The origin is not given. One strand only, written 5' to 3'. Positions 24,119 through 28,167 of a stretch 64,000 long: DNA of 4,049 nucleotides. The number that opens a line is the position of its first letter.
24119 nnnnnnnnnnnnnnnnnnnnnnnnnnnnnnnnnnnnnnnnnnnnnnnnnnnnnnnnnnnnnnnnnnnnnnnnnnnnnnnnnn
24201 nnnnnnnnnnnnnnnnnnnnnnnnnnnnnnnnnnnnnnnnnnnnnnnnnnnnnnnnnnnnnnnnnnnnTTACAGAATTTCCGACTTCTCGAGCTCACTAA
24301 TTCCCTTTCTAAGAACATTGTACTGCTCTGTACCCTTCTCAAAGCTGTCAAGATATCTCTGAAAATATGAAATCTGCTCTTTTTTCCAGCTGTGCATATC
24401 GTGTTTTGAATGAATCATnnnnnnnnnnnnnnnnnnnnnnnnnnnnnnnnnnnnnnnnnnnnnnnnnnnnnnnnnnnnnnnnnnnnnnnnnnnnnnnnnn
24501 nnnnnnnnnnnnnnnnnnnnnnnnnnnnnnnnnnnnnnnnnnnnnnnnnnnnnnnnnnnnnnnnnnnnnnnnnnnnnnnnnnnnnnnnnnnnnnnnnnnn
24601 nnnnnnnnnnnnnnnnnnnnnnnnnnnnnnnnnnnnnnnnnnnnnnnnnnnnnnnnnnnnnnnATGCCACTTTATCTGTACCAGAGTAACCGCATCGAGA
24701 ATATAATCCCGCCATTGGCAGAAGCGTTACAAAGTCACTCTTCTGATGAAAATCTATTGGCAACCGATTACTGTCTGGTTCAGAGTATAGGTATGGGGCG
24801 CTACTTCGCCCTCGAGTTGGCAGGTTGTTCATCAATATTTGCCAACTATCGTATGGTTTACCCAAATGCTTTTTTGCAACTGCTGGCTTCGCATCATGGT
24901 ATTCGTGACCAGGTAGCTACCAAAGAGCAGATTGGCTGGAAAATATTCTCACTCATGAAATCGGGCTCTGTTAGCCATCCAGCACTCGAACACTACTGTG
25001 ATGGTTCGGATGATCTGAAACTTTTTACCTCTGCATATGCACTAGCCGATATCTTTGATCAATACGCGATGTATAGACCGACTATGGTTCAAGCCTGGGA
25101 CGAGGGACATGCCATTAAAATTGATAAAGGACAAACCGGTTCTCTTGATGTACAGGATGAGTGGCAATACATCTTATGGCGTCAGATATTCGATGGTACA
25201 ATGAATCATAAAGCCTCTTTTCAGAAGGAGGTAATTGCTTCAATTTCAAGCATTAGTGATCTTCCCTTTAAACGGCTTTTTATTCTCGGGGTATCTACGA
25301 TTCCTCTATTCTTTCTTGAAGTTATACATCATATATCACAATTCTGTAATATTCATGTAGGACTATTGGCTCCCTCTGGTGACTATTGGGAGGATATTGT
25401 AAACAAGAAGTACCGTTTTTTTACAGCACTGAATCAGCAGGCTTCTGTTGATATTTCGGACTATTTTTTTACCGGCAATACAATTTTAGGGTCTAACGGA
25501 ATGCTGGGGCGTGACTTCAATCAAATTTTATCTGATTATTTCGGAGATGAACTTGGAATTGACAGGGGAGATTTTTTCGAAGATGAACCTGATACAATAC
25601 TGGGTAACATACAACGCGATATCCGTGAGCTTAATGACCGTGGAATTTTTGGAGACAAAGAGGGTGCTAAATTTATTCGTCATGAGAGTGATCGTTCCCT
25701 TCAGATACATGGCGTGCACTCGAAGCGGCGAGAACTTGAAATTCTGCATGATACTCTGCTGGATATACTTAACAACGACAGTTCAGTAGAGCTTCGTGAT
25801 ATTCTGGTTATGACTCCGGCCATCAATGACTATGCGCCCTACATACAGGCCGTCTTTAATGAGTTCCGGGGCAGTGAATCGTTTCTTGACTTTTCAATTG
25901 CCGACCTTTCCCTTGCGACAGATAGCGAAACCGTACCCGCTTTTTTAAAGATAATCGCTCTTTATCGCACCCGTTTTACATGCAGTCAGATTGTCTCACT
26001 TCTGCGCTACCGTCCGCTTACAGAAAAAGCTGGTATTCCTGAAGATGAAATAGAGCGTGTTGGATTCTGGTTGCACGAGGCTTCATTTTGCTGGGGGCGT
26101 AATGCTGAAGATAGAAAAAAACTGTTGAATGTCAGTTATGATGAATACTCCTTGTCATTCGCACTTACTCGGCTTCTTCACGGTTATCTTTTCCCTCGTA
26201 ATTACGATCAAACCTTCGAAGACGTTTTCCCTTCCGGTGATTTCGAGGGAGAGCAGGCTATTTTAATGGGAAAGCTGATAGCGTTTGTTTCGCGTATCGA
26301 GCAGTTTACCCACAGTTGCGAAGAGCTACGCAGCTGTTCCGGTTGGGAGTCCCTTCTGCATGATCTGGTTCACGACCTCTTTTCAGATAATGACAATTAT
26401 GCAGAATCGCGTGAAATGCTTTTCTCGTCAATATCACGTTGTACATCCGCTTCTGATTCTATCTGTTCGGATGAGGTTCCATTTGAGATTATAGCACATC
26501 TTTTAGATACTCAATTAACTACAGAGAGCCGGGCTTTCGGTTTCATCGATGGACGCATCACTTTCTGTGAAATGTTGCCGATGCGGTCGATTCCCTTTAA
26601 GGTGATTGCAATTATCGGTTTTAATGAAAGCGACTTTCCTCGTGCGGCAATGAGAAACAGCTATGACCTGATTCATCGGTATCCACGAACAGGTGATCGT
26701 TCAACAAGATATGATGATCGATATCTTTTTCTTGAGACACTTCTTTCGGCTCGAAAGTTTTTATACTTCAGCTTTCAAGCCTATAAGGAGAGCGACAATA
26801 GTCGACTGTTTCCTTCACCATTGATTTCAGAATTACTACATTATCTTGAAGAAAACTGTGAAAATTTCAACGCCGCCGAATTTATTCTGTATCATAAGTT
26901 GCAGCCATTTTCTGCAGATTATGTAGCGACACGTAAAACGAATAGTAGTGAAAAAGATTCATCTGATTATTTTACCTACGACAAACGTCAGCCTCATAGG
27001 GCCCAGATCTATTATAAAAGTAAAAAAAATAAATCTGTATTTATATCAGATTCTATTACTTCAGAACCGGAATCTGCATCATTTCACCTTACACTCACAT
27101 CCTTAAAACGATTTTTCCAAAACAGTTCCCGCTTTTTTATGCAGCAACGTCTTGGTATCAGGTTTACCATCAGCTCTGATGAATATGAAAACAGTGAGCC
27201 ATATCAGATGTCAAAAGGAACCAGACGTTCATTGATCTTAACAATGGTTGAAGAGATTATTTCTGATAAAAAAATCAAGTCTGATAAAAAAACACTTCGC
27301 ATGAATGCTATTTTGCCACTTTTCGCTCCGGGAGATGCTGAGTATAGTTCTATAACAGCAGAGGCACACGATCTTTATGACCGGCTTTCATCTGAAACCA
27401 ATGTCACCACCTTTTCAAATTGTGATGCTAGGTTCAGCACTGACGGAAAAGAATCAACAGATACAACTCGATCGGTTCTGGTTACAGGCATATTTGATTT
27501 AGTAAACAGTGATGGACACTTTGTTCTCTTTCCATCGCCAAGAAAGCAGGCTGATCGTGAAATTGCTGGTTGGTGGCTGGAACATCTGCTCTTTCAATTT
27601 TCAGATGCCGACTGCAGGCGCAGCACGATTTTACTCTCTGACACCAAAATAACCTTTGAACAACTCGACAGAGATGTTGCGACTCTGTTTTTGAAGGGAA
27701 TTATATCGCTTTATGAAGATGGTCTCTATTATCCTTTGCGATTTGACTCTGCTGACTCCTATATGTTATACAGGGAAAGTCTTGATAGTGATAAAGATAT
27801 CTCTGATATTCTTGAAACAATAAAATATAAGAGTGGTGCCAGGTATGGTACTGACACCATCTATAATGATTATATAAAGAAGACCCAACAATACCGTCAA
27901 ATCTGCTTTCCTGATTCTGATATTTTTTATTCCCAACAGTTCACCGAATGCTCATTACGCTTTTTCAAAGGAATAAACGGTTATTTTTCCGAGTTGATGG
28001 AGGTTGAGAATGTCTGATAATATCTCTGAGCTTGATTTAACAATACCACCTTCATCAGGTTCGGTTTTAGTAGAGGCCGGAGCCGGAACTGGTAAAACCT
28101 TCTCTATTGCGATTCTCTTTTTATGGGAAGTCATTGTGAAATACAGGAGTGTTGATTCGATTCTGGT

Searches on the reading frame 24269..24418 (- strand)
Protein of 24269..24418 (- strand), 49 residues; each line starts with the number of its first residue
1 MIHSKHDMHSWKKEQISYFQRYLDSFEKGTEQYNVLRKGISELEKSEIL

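Call 8: search_protein_families(library=pfam, proteins=[window:24269-24418:-], max_evalue=0.01)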
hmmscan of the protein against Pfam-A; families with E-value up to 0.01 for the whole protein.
window:24269-24418:- (49 aa): 0 families

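Call 10: find_encoding_contigs(protein=window:24269-24418:-, flank=3000, max_places=10)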
Protein window:24269-24418:- (49 aa): 4 contigs read that carry it; 2 places shown.
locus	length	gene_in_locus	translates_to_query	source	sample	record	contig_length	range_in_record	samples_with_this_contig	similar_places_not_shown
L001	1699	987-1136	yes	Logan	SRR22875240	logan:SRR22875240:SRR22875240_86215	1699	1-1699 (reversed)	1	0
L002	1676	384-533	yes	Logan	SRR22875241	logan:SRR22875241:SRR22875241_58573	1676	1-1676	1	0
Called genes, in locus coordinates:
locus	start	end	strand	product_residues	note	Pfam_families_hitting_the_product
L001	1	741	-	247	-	?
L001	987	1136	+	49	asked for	-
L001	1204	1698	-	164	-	?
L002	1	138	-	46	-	?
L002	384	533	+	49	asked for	-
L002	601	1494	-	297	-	PF25084:LbH_EIF2B (faint), PF25087:GMPPB_C (faint), PF00132:Hexapep (weak)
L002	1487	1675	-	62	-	?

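Call 25: find_homologous_proteins(query=window:24269-24418:-, max_evalue=10)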
Query window:24269-24418:- (49 aa): 2 proteins with E <= 10 among 2 candidates.
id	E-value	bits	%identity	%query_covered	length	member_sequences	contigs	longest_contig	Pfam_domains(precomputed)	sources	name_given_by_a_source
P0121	5.9e-25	102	100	100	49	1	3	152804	-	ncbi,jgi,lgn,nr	ncbi:MAG: hypothetical protein PF637_09860 [Spirochaetes bacterium]|jgi:hypothetical protein|nr:hypo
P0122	9.8e-15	71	81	86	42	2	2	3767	-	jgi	-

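Call 26: find_encoding_contigs(protein=P0122, flank=5000, max_places=10)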
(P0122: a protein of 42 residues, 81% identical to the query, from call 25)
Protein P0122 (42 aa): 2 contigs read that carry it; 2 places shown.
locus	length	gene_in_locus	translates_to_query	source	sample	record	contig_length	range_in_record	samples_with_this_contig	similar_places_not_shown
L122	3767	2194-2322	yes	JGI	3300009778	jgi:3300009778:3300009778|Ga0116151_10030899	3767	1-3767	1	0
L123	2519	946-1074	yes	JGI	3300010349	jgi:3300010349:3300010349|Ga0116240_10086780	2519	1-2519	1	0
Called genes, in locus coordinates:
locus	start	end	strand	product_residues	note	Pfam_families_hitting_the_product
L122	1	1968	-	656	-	?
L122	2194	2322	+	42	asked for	-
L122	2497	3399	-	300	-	PF25084:LbH_EIF2B (faint), PF25087:GMPPB_C (faint), PF00132:Hexapep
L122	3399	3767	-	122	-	PF00348:polyprenyl_synt (weak)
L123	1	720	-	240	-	?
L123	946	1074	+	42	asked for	-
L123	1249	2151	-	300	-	PF25084:LbH_EIF2B (faint), PF25087:GMPPB_C (faint), PF00132:Hexapep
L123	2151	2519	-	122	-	PF00348:polyprenyl_synt (weak)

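Call 34: search_protein_families(library=ncbifam, proteins=[window:24269-24418:-], max_evalue=1)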
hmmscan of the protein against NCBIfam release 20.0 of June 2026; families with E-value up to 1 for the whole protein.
window:24269-24418:- (49 aa): 1 family
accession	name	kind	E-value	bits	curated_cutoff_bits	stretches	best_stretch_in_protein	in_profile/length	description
NF009695.0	PRK13222.1-2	equivalog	0.13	11.7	225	1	3-47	66-110/226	phosphoglycolate phosphatase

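Call 36: predict_structure(alignment_id=A3)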
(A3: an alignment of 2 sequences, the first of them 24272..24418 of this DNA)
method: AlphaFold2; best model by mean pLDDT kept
length: 49 residues; sequences in the alignment: 2
mean_pLDDT: 87.6   pTM: 0.65
mean pLDDT of the five models: 87.6, 87.1, 87.1, 86.6, 85.0
residues with pLDDT >= 90: 34; 70-90: 7; 50-70: 5; < 50: 3
segments of 3 or more residues with pLDDT < 50: none
pLDDT, mean of each block of 10 residues (from residue 1): 67 94 96 97 84
secondary structure, 60 per line:
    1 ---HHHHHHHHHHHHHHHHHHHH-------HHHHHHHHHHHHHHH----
elements in order: H4-23 H31-45
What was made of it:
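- The small divergent protein is predicted as a helical hairpin without the N-terminal strand of ribbon-helix-helix proteins (call 36).
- Tried and rejected: The AlphaFold model (pLDDT 87.6) is two helices, 4-23 and 31-45, with no N-terminal strand (call 36).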

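Call 38: search_protein_representatives(alignment_id=A3)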
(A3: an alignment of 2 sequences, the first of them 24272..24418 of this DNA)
Query: 2 sequences, 49 profile positions. Proteins with E-value up to 0.001 (for the whole library): 32; up to 1e-10: 3; up to 1e-30: 0. The best 32 are listed.
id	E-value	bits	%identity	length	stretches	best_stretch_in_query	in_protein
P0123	6.2e-14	67.7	-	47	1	1-44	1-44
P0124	1.3e-13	66.7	-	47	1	1-46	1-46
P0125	1.9e-11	59.7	-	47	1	1-46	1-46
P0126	2.0e-10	56.5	-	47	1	1-45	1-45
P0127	3.4e-10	55.7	-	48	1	7-46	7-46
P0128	1.7e-09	53.5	-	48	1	1-45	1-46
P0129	1.9e-09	53.3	-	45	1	5-46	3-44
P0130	4.0e-09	52.3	-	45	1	5-46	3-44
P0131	1.6e-08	50.4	-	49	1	1-46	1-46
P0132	1.9e-08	50.1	-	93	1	6-46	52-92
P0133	3.2e-08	49.4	-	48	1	1-46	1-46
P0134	2.4e-07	46.6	-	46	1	1-46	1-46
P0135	2.7e-07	46.4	-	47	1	2-43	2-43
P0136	9.5e-07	44.7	-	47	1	1-46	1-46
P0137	9.8e-07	44.6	-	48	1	1-45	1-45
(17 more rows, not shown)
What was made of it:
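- Tried and rejected: The family has 32 representatives (call 38).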

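Call 40: fold_search(model_id=the predicted structure, library=pdb)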
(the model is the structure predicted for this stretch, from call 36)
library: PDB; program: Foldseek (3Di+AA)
matches with E <= 10: 177; with E <= 0.001: 0
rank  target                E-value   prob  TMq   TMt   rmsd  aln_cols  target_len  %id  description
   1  9mgw_F                9.5e-01  0.92  0.67  0.22   1.1        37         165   16  Dunaliella salina PSI-LHCI-TIDI1 supercomplex (released 2025-06-25)
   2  9mgz_F                1.1e+00  0.92  0.68  0.22   1.1        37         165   14  Dunaliella tertiolecta PSI-LHCI-TIDI1 supercomplex (released 2025-06-25)
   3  9kqp_F                1.1e+00  0.89  0.72  0.24   2.1        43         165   26  PSI-LHCI supercomplex binding with 10 Lhcas from C. subellipsoidea (released 2025-02-26)
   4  6zzx_F                1.3e+00  0.91  0.68  0.21   0.9        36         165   19  Structure of low-light grown Chlorella ohadii Photosystem I (released 2021-07-28)
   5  9kc5_F                1.3e+00  0.90  0.69  0.22   1.0        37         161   16  PSI-LHCI of the red alga Galdieria sulphuraria NIES-3638 (released 2025-04-23)
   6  7y5e_F2               1.3e+00  0.89  0.67  0.22   1.0        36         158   19  In situ single-PBS-PSII-PSI-LHCs megacomplex. (released 2023-02-01)
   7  6sl5_F                1.3e+00  0.87  0.67  0.22   1.1        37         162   16  Dunaliella Photosystem I Supercomplex (released 2020-06-24)
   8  8zo9_f                1.4e+00  0.89  0.69  0.22   1.0        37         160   14  Structure of the wild-type PSI-9VCPI supercomplex in Nannochloropsis oceanica (released 2025-12-03)
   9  9uh3_F                1.4e+00  0.87  0.68  0.22   1.1        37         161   19  PSI-9 FCPI supercomplex from haptophyte Chrysotila roscoffensis (released 2026-04-01)
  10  9jzr_F                1.6e+00  0.87  0.68  0.21   0.9        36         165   14  Structure of PSI-LHCI-LHCII supercomplex from Bryopsis corticulans (released 2026-02-25)
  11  6qph_F                1.6e+00  0.84  0.68  0.22   1.1        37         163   16  Dunaliella minimal PSI complex (released 2020-02-12)
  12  9kz9_F                1.7e+00  0.84  0.73  0.24   1.9        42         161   19  Cryo-EM structure of PSI-ACPI from Rhodomonas sp. NIES-2332 at 2.08 angstroms resolution (released 2025-11-26)
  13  8jw0_f                1.7e+00  0.84  0.68  0.19   1.1        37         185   16  PSI-AcpPCI supercomplex from Amphidinium carterae (released 2024-02-28)
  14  7y7b_F                1.8e+00  0.80  0.72  0.24   2.2        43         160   26  Cryo-EM structure of cryptophyte photosystem I (released 2023-04-12)
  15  7blz_F                1.8e+00  0.75  0.66  0.23   1.2        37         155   16  Red alga C.merolae Photosystem I (released 2022-03-02)
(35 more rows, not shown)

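Call 44: find_related_loci(query=A5, collection=metagenome_contigs, flank=3000)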
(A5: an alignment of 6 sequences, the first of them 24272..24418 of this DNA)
Query A5 (49 aa) in metagenome_contigs; peptide patterns used: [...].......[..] (x = any residue, [..] = any of these).
45 stretches matched a pattern; 5 encode a relative of the query (tblastn E <= 1e-3); 5 distinct loci.
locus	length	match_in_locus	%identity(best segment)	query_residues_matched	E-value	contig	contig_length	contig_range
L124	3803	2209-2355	80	1-49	3e-26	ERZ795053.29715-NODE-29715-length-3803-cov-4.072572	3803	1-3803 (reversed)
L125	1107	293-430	57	1-46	8e-17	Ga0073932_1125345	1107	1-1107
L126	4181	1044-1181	54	1-46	2e-16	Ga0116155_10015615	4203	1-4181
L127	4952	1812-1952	47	1-47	5e-13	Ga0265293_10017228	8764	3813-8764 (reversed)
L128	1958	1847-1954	53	1-36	5e-12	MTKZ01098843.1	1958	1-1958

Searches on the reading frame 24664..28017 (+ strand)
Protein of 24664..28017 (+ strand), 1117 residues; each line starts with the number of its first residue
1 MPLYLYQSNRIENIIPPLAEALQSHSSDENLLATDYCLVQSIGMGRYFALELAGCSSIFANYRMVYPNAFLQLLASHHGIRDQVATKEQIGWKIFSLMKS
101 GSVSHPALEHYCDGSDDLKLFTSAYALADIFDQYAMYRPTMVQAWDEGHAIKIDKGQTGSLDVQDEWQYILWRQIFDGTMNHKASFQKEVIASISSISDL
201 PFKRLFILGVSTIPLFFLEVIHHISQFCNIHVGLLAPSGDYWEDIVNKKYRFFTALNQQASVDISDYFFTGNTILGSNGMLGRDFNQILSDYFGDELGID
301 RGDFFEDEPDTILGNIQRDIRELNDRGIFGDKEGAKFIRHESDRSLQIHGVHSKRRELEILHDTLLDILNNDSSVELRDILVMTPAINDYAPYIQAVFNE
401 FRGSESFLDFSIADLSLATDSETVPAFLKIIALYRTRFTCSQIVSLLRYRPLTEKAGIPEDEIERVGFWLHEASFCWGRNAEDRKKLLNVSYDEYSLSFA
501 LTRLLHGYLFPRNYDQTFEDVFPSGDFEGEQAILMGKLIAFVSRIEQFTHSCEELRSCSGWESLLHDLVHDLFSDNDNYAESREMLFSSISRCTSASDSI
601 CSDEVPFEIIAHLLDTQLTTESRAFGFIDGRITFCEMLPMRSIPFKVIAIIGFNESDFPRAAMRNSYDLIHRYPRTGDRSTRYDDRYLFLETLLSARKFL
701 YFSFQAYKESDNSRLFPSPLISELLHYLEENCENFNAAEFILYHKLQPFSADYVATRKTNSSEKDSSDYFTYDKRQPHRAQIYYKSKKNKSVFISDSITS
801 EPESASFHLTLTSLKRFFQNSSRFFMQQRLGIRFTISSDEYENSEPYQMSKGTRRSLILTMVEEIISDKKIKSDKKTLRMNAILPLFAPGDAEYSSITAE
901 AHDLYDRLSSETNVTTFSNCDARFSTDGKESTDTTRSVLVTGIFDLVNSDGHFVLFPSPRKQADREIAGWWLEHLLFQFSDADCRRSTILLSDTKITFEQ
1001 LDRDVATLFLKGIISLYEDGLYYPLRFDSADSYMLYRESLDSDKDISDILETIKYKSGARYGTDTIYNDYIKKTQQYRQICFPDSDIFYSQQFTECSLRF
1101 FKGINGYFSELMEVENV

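Call 8: search_protein_families(library=pfam, proteins=[window:24664-28017:+], max_evalue=0.01)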
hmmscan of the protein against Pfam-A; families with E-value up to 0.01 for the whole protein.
window:24664-28017:+ (1117 aa): 2 families
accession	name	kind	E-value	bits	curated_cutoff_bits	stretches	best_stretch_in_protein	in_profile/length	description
PF04257.20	Exonuc_V_gamma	-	1.5e-59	202.2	25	1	3-322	1-313/314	Exodeoxyribonuclease V, gamma subunit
PF17946.7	RecC_C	-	1.4e-19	71.2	22.6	1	809-1029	4-191/202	RecC C-terminal domain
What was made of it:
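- Checked: recC is at 24664-28017 (Pfam Exonuc_V_gamma 1.5e-59), recB at 28004-31570 and recD at 31621-33531 (call 8).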

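Call 12: find_related_loci(query=window:24664-28017:+, collection=genome_contigs, flank=4000)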
Query window:24664-28017:+ (1117 aa) in genome_contigs; peptide patterns used: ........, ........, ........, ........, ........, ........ (x = any residue, [..] = any of these).
162 stretches matched a pattern, but none encodes a relative of the query by tblastn (E <= 1e-3).
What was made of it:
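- Tried and rejected: GTDB genomes gave no relative (call 12).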

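Call 13: find_homologous_proteins(query=window:24664-28017:+, max_evalue=1e-20)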
Query window:24664-28017:+ (1117 aa): 192 proteins with E <= 1e-20 among 8000 candidates; the best 120 are listed.
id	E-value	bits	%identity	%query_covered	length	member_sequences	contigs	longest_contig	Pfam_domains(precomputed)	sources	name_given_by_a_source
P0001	0.0e+0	2556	100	100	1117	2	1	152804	PF27451.1,PF04257.21,PF17946.8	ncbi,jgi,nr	ncbi:MAG: exodeoxyribonuclease V subunit gamma [Spirochaetes bacterium]|jgi:exodeoxyribonuclease V g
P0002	3.0e-226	772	55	57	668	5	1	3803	PF27451.1,PF04257.21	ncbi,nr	ncbi:MAG TPA: exodeoxyribonuclease V subunit gamma, partial [Spirochaetota bacterium]|nr:exodeoxyrib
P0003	9.9e-142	492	32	93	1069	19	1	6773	PF27451.1,PF04257.21,PF17946.8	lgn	-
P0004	2.8e-139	484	31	98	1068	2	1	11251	PF27451.1,PF04257.21,PF17946.8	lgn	-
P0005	1.8e-136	475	30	99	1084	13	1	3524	PF27451.1,PF04257.21,PF17946.8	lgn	-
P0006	1.8e-135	471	31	93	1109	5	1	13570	PF27451.1,PF04257.21,PF17946.8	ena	-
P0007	6.9e-134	466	31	93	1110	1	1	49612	PF27451.1,PF04257.21,PF17946.8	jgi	jgi:exodeoxyribonuclease V gamma subunit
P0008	1.3e-133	465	30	99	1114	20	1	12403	PF27451.1,PF04257.21,PF17946.8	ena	-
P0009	1.9e-133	465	29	98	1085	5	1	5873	PF27451.1,PF04257.21,PF17946.8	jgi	jgi:exodeoxyribonuclease V gamma subunit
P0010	6.1e-133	463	30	96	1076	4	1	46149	PF27451.1,PF04257.21,PF17946.8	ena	-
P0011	7.1e-133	463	30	98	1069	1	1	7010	PF27451.1,PF04257.21,PF17946.8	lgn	-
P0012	1.1e-132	462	31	92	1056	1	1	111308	PF27451.1,PF04257.21,PF17946.8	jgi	-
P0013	3.4e-132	460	30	98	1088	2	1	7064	PF27451.1,PF04257.21,PF17946.8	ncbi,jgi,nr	ncbi:MAG: exodeoxyribonuclease V subunit gamma [Deltaproteobacteria bacterium]|nr:exodeoxyribonuclea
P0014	5.8e-132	460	31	97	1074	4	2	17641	PF27451.1,PF04257.21,PF17946.8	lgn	-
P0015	6.6e-132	460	31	92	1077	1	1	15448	PF27451.1,PF04257.21,PF17946.8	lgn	-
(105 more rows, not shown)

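Call 14: find_encoding_contigs(protein=P0002, flank=5000, max_places=10)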
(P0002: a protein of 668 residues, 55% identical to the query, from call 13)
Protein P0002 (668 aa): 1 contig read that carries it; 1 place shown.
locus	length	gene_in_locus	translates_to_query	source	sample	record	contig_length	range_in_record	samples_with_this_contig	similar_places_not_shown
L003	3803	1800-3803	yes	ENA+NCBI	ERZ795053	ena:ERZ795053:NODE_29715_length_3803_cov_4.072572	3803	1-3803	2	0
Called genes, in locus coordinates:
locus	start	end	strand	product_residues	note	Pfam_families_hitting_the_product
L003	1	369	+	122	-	PF00348:polyprenyl_synt (weak)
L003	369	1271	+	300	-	PF25084:LbH_EIF2B (faint), PF25087:GMPPB_C (faint), PF00132:Hexapep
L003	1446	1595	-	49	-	-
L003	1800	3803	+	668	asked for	PF04257:RecC_N, PF27451:RecC_4th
